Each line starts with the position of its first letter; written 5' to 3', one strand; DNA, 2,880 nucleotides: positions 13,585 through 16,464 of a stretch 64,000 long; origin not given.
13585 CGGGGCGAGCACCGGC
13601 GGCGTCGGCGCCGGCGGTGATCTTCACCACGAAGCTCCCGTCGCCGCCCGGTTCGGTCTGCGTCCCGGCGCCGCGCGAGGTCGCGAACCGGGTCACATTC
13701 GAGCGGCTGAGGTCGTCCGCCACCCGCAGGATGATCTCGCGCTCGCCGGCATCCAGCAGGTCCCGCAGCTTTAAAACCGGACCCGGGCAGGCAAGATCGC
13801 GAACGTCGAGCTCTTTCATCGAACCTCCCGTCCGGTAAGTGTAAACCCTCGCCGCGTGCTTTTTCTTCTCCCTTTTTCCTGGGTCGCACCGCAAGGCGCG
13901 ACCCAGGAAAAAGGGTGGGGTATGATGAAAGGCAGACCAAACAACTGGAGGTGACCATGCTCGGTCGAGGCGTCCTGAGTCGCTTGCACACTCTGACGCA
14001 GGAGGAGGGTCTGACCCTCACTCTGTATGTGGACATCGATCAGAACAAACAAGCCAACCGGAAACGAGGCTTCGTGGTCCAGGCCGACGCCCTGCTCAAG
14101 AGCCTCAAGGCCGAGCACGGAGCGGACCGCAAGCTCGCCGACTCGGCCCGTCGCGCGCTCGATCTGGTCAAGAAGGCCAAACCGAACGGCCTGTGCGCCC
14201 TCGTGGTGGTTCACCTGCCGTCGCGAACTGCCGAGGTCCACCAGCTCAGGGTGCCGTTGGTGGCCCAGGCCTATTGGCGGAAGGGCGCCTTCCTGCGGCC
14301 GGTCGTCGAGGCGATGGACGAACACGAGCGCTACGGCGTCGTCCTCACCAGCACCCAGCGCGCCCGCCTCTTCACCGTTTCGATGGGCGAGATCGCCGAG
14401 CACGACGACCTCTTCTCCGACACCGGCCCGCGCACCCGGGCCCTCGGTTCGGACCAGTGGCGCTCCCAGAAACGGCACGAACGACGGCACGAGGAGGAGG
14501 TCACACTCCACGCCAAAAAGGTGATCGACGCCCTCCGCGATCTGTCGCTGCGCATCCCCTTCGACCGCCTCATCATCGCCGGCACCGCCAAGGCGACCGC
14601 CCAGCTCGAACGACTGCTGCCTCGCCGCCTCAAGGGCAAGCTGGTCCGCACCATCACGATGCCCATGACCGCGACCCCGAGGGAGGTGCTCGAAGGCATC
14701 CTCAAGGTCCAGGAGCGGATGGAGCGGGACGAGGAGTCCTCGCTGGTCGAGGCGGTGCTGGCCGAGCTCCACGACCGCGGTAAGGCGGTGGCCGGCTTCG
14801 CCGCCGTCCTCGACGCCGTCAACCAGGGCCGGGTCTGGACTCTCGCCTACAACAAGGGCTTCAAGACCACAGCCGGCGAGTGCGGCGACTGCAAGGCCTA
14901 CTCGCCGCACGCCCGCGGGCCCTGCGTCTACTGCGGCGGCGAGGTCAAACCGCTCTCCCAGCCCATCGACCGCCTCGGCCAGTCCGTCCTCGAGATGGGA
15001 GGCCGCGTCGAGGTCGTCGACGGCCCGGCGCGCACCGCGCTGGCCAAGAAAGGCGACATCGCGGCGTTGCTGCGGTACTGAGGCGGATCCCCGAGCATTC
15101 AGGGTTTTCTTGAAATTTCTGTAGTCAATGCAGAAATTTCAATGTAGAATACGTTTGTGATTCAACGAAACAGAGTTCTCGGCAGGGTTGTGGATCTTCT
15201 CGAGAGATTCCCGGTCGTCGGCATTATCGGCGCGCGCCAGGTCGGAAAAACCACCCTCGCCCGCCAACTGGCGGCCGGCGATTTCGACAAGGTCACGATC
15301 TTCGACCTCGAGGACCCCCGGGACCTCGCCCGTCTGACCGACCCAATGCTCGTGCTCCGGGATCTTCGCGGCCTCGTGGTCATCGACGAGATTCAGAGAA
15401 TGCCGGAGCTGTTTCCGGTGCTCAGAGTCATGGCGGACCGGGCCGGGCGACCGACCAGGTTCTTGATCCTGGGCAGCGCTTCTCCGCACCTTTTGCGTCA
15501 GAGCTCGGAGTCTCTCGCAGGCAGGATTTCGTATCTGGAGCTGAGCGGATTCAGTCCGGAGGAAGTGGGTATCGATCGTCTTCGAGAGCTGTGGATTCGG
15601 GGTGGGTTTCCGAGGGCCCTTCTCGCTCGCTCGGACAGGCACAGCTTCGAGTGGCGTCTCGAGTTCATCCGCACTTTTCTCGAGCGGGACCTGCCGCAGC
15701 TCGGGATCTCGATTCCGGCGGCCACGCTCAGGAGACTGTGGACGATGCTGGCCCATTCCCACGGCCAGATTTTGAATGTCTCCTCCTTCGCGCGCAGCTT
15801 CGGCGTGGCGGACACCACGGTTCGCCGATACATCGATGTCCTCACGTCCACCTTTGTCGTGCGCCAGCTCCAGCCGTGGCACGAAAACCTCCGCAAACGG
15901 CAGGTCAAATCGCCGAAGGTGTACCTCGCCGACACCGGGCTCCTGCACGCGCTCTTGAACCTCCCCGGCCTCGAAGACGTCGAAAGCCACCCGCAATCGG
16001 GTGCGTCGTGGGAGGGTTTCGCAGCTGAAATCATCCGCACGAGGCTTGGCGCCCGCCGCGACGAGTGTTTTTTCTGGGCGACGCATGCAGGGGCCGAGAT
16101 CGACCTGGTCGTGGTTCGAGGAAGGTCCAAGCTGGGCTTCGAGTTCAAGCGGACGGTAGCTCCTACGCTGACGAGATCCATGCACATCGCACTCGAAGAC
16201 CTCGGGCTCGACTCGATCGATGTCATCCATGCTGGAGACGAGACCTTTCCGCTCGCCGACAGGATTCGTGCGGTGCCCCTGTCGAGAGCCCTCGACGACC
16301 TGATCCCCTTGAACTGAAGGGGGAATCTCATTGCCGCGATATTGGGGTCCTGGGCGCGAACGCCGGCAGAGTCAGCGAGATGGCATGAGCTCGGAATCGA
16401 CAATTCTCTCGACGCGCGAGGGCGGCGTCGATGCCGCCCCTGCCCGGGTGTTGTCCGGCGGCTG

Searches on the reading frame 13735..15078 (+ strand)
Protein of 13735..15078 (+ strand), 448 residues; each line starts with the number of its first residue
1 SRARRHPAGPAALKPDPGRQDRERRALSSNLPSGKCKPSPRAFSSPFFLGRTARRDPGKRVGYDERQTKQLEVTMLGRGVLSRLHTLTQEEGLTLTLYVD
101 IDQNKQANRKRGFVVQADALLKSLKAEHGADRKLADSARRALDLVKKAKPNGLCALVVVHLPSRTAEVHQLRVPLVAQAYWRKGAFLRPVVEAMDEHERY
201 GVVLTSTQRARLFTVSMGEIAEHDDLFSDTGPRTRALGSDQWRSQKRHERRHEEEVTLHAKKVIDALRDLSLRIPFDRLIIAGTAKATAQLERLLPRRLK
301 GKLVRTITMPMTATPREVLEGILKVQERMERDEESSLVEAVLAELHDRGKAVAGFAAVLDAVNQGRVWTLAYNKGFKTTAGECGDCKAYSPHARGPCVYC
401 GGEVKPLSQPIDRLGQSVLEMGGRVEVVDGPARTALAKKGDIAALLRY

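Call 61: search_protein_families(library=pfam, proteins=[window:13735-15078:+], max_evalue=0.00001)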
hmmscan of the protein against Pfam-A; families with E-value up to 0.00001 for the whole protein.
window:13735-15078:+ (448 aa): 4 families
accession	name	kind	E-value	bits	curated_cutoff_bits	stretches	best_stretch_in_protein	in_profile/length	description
PF18854.6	baeRF_family10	-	4.4e-31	108.5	27.1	1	187-326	3-142/143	Bacterial archaeo-eukaryotic release factor family 10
PF10116.14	Host_attach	-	9e-07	30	26.7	1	223-321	37-136/138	Protein required for attachment to host cells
PF18845.6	baeRF_family3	-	1.2e-06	29.5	31.5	1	199-366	1-168/168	Bacterial archaeo-eukaryotic release factor family 3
PF18844.6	baeRF_family2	-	9.2e-06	26.3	26.9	1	202-344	4-146/149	Bacterial archaeo-eukaryotic release factor family 2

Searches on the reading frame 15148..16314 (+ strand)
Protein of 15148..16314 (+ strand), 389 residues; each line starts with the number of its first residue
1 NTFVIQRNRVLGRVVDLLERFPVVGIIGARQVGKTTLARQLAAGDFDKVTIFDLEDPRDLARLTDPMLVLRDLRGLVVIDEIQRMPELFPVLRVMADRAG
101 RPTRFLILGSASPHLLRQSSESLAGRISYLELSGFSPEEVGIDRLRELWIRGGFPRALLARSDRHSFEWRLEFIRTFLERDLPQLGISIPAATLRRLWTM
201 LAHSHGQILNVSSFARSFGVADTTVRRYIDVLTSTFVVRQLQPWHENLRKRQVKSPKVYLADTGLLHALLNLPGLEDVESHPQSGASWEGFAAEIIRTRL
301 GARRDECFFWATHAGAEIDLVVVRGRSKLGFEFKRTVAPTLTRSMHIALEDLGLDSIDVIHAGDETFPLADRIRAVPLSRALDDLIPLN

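Call 10: search_protein_families(library=pfam, proteins=[window:15148-16314:+], max_evalue=0.001)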
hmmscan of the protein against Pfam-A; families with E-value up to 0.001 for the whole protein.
window:15148-16314:+ (389 aa): 4 families
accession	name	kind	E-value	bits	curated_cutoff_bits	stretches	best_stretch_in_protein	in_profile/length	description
PF13635.12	DUF4143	-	4.8e-44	150.4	28.1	1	179-335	1-159/160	Domain of unknown function (DUF4143)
PF13173.12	AAA_14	-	8.2e-26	91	27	1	22-140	3-128/129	AAA domain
PF20720.3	nSTAND3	-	4.7e-05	23.6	27.2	1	9-66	5-63/155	Novel STAND NTPase 3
PF13401.12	AAA_22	-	0.00064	20.5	27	0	26-60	10-47/130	AAA domain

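Call 39: search_protein_families(library=padloc, proteins=[window:15148-16314:+], max_evalue=0.001)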
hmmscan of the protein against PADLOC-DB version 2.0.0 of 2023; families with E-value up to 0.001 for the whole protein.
window:15148-16314:+ (389 aa): 7 families
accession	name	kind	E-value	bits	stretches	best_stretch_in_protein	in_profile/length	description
PDLC04790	PDC-S01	-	5.7e-90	300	2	141-380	170-416/422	-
PDLC04789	PDC-S01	-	9.6e-48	161.1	1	22-335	18-340/375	-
PDLC04791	PDC-S01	-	1.1e-23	81.5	1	26-337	24-353/395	-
PDLC04787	PDC-S01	-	2.2e-22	77.5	1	4-271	10-305/412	-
PDLC04788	PDC-S01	-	1.4e-18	65.1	2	20-136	19-146/448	-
PDLC04786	PDC-S01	-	9e-18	62.2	2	250-377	300-425/439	-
PDLC04792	PDC-S01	-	8.8e-09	32.4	0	26-65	24-63/452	-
